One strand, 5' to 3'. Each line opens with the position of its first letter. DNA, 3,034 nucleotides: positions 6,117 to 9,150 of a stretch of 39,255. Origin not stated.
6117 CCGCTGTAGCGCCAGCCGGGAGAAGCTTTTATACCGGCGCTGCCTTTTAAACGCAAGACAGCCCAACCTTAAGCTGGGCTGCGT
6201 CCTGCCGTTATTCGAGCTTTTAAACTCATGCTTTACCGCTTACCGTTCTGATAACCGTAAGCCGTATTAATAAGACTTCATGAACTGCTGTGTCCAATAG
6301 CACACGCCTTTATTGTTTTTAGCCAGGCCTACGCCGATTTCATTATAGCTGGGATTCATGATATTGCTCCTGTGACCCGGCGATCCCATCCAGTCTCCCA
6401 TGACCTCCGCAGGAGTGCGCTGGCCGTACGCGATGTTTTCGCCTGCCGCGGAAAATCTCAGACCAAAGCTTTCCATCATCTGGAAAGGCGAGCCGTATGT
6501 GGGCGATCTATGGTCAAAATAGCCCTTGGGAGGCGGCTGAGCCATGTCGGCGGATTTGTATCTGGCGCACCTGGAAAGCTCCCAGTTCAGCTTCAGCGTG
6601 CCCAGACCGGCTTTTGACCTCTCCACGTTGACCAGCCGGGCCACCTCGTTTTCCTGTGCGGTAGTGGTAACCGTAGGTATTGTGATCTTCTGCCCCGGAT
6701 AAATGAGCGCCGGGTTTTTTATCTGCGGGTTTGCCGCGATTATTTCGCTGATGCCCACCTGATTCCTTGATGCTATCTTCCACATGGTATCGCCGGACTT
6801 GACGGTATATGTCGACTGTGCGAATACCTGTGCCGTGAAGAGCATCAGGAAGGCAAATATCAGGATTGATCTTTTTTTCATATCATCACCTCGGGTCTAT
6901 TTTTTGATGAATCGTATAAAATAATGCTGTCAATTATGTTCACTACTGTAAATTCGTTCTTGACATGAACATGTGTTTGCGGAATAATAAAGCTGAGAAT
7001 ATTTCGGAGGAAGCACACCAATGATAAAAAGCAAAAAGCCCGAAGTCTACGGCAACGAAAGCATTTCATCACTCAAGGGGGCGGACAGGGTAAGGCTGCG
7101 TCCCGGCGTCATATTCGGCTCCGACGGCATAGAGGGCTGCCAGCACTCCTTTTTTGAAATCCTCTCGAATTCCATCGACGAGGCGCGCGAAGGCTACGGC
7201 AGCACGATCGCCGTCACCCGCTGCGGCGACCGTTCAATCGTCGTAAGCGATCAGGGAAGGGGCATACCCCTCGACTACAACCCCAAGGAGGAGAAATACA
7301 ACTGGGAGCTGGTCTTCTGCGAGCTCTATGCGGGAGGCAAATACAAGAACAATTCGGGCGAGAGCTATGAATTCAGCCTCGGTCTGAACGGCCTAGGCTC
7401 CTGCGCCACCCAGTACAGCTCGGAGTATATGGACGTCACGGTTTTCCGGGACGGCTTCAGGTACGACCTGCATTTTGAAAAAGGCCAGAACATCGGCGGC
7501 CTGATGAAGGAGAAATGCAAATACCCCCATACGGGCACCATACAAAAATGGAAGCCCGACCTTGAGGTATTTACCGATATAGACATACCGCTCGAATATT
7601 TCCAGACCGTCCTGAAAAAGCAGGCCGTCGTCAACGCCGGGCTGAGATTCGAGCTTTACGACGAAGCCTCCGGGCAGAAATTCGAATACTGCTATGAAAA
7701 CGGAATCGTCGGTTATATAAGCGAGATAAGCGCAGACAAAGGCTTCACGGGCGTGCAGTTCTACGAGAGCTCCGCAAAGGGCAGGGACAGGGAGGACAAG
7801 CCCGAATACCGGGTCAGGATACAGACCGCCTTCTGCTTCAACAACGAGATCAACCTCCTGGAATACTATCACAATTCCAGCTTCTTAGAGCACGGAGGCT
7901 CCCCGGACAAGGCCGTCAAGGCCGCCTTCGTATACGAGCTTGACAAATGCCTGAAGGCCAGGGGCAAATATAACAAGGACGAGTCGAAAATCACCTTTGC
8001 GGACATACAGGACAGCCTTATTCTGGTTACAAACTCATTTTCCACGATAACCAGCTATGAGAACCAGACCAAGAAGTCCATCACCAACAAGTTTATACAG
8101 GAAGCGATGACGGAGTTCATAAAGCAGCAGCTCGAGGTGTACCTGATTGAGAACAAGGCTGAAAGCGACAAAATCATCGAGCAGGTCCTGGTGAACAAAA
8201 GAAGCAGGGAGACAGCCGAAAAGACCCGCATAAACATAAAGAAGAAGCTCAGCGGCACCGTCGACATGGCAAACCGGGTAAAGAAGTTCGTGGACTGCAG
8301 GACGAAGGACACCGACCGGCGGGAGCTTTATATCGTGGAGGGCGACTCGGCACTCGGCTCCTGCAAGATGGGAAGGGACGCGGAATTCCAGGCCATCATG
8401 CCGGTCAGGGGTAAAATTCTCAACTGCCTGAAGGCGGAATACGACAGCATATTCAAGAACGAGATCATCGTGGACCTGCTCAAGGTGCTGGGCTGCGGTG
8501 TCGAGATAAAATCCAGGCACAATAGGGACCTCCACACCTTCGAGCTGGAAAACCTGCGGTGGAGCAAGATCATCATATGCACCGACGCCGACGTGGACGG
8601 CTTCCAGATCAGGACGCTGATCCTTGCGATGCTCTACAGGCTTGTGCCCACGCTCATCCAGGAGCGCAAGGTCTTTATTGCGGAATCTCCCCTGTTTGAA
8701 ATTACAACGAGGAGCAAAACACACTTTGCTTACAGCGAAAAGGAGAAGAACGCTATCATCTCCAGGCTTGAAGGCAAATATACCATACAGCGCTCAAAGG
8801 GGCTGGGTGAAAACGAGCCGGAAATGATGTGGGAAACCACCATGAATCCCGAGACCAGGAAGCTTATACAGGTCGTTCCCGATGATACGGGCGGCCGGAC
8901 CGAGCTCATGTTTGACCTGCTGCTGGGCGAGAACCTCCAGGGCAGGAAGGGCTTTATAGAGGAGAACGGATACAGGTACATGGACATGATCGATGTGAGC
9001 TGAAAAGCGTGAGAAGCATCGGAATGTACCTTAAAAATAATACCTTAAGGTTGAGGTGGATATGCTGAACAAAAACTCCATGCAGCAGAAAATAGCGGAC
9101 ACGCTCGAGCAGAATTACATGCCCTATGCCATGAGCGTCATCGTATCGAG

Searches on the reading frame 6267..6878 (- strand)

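Call 85: search_protein_families(library=pfam, max_evalue=0.00001, proteins=[window:6267-6878:-])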
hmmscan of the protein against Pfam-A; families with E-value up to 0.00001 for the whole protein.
window:6267-6878:- (203 aa): 2 families
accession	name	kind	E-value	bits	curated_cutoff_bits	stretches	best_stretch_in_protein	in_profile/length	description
PF00188.32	CAP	-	1.5e-19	71.4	21.1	1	81-199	2-117/117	Cysteine-rich secretory protein family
PF01476.26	LysM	-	2.1e-17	63.2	20.9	1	24-68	1-43/43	LysM domain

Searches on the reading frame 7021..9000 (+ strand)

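Call 85: search_protein_families(library=pfam, max_evalue=0.00001, proteins=[window:7021-9000:+])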
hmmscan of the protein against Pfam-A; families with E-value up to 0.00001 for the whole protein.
window:7021-9000:+ (660 aa): 3 families
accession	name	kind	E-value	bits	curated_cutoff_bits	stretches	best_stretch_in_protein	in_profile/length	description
PF00204.31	DNA_gyraseB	-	5e-29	101.4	27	1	228-403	1-171/173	DNA gyrase B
PF00986.26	DNA_gyraseB_C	-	3.1e-22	78.9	29.8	1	585-647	2-63/63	DNA gyrase B subunit, carboxyl terminus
PF01751.28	Toprim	-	1.7e-15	57.4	23.1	1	435-553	1-93/96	Toprim domain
